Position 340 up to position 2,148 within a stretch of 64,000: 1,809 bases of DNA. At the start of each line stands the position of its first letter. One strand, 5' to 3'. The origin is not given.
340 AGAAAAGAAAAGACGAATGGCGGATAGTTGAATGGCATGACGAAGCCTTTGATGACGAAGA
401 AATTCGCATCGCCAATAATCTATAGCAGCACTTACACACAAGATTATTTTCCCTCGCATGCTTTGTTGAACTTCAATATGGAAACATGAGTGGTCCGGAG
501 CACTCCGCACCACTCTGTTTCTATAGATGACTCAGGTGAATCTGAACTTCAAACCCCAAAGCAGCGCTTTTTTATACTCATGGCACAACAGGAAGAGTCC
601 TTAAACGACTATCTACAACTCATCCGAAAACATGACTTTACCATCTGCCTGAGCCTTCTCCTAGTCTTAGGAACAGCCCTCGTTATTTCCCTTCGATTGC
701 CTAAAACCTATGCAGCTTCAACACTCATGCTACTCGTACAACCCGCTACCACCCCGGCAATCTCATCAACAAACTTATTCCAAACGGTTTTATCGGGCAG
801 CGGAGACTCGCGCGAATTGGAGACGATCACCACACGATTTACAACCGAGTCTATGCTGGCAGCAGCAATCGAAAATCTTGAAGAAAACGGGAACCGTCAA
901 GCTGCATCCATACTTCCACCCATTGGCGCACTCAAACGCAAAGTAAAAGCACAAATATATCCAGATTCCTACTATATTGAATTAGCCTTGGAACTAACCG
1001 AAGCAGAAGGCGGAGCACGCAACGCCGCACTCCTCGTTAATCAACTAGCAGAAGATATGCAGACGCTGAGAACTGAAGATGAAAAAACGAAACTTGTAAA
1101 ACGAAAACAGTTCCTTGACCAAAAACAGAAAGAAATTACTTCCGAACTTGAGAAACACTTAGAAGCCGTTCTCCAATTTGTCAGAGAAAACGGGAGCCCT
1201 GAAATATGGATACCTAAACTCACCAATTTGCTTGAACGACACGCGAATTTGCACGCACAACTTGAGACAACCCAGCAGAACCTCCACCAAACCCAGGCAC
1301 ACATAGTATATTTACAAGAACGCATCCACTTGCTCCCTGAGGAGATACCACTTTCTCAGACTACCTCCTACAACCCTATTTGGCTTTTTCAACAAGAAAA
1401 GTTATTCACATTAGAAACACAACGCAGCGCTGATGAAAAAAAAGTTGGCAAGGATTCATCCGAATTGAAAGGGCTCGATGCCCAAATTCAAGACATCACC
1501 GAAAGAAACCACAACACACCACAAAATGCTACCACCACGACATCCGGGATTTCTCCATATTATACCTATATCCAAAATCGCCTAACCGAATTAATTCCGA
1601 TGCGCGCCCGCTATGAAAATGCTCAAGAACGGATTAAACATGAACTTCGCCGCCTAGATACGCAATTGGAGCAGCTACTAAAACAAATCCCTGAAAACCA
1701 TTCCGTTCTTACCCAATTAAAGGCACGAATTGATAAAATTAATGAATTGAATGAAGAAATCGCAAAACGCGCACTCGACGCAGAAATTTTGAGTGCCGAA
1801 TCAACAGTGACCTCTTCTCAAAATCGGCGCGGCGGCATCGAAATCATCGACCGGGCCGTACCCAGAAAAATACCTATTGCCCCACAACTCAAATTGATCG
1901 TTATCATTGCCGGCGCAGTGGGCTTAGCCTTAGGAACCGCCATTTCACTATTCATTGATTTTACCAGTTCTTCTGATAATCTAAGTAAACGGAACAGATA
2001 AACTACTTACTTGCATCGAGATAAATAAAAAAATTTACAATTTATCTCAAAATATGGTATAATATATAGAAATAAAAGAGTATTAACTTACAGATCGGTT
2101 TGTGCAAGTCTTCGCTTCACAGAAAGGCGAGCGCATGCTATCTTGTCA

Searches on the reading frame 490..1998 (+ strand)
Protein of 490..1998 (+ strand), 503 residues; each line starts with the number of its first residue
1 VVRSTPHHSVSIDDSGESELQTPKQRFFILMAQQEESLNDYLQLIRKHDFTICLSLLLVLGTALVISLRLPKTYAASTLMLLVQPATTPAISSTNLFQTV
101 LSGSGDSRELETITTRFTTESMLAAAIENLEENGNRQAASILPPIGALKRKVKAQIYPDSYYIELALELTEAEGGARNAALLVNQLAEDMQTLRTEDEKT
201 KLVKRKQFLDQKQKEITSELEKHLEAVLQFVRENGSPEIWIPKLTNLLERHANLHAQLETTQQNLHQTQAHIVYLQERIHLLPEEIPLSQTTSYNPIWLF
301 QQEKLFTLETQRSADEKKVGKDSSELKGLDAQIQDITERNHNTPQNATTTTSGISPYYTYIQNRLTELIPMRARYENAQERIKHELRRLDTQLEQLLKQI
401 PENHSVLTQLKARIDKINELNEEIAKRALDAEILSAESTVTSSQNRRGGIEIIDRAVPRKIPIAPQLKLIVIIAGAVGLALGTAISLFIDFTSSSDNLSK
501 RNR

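Call 63: search_protein_families(library=pfam, proteins=[window:490-1998:+], max_evalue=0.0001)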
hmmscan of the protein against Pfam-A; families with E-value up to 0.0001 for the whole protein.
window:490-1998:+ (503 aa): 1 family
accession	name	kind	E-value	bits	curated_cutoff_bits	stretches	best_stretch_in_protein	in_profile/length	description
PF13807.11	GNVR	-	8.8e-07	29.2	27.7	1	442-487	34-78/82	G-rich domain on putative tyrosine kinase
